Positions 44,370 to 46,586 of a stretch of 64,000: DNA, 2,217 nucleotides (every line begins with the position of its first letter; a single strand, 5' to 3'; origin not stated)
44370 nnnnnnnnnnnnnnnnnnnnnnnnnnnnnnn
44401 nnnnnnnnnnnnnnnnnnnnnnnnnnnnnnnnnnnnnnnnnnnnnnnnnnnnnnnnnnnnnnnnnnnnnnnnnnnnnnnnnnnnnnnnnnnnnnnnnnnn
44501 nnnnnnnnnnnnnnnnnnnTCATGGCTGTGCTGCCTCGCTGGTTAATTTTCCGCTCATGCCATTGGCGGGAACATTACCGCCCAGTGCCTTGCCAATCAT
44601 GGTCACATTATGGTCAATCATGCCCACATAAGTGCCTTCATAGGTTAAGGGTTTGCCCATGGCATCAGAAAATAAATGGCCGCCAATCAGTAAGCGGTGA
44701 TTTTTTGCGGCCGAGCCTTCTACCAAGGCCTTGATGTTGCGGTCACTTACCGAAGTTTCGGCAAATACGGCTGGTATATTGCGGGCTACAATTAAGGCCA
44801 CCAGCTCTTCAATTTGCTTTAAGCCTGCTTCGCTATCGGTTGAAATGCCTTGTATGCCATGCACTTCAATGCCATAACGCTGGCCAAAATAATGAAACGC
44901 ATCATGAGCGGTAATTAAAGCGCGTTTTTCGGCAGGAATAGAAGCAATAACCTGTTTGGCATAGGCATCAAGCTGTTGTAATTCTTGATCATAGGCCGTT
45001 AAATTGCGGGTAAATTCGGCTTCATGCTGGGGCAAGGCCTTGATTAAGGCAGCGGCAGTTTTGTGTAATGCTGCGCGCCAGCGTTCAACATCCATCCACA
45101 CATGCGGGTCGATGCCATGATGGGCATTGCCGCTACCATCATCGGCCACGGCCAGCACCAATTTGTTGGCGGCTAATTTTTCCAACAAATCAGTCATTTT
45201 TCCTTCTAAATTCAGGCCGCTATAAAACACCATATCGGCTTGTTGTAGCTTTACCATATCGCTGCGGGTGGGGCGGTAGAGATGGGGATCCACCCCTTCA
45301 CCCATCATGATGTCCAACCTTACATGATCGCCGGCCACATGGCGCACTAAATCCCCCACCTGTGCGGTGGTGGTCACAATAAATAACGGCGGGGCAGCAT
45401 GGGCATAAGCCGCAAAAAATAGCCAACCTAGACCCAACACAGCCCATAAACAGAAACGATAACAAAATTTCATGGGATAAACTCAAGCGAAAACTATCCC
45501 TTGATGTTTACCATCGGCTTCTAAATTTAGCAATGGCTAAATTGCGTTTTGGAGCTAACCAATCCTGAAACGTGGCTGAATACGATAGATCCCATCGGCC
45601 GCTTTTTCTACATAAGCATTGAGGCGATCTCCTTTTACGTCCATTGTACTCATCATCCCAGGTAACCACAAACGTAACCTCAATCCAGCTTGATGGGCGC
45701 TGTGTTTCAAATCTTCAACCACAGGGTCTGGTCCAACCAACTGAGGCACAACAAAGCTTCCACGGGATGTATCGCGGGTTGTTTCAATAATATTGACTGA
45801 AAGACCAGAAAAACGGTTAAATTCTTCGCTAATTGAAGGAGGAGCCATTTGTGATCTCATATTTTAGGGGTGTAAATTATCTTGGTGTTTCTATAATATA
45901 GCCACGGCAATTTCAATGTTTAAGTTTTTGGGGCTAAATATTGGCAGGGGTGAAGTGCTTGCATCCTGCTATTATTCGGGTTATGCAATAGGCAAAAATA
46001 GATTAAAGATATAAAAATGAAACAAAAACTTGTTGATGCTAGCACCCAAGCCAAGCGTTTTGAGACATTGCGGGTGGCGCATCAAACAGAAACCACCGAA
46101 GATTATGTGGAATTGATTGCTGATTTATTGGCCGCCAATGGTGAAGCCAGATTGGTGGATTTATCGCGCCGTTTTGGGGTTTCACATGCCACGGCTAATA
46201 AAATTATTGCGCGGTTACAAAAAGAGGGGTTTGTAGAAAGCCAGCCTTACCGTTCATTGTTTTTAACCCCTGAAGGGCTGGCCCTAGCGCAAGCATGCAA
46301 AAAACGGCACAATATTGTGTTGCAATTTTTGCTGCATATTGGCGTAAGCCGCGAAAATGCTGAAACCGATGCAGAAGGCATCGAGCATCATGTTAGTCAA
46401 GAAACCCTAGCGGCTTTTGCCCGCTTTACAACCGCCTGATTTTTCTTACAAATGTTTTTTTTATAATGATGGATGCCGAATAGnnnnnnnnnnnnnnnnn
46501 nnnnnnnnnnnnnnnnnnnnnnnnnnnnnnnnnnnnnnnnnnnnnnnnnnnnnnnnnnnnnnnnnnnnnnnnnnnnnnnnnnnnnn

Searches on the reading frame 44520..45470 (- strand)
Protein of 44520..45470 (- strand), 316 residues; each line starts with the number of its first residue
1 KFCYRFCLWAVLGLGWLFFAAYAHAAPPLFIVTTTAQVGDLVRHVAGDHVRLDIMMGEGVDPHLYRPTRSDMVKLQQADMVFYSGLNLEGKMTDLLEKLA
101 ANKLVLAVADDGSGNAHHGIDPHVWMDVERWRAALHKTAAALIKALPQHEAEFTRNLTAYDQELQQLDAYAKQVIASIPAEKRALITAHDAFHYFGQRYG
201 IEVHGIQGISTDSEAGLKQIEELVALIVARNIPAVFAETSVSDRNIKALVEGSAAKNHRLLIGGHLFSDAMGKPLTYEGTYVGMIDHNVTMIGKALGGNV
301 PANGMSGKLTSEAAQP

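Call 18: search_protein_families(library=ncbifam, proteins=[window:44520-45470:-], max_evalue=0.001)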
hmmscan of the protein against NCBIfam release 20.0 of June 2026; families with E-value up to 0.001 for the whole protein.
window:44520-45470:- (316 aa): 8 families
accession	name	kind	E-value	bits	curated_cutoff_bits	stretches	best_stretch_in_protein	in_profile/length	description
NF040870.1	AztC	equivalog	3.8e-55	187.3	350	1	31-296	1-277/277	zinc ABC transporter substrate-binding protein AztC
NF053842.1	MnTportMntCDein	equivalog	1.5e-44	152.3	400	1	25-294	2-280/281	manganese ABC transporter substrate-binding protein MntC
NF053703.1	Mn_SBP_EfaA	exception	3.6e-42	144.6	485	1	29-295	36-308/310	Mn/Fe ABC transporter substrate-binding lipoprotein EfaA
TIGR03772.1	anch_rpt_subst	equivalog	1.9e-40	139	350.45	2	116-292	312-481/486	anchored repeat ABC transporter, substrate-binding protein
NF040928.1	ABC_lipo_SloC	subfamily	6.4e-39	133.9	525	1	29-296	28-302/304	metal ABC transporter substrate-binding lipoprotein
NF047355.1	ABC_bind_Mn_Staph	exception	2.4e-37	128.9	500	1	29-295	33-307/309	manganese ABC transporter substrate-binding lipoprotein MntC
NF033605.1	Zn_bnd_ABC_AdcA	exception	7.9e-25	87.8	700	2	114-301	144-327/517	zinc ABC transporter substrate-binding lipoprotein AdcA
NF007091.2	PRK09545.1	equivalog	1.5e-22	80.2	268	2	113-258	142-285/318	zinc ABC transporter substrate-binding protein ZnuA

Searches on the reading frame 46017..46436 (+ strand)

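Call 28: search_protein_families(library=pfam, proteins=[window:46017-46436:+], max_evalue=0.00001)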
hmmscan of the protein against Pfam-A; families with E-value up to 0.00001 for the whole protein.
window:46017-46436:+ (140 aa): 6 families
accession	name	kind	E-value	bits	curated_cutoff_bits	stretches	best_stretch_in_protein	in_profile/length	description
PF02742.21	Fe_dep_repr_C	-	1.3e-11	44.8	27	1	84-137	1-55/70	Iron dependent repressor, metal binding and dimerisation domain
PF01325.25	Fe_dep_repress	-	2.1e-10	41.1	26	1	24-80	3-59/60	Iron dependent repressor, N-terminal DNA binding domain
PF12802.13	MarR_2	-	4e-07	30.5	27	1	36-76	12-53/61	MarR family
PF01047.28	MarR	-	2.5e-06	27.7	24.6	1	37-77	11-51/59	MarR family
PF13545.12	HTH_Crp_2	-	6.5e-06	26.5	27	0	48-88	27-67/70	Crp-like helix-turn-helix domain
PF13412.12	HTH_24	-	8.9e-06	25.6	21.9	0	37-74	11-48/48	Winged helix-turn-helix DNA-binding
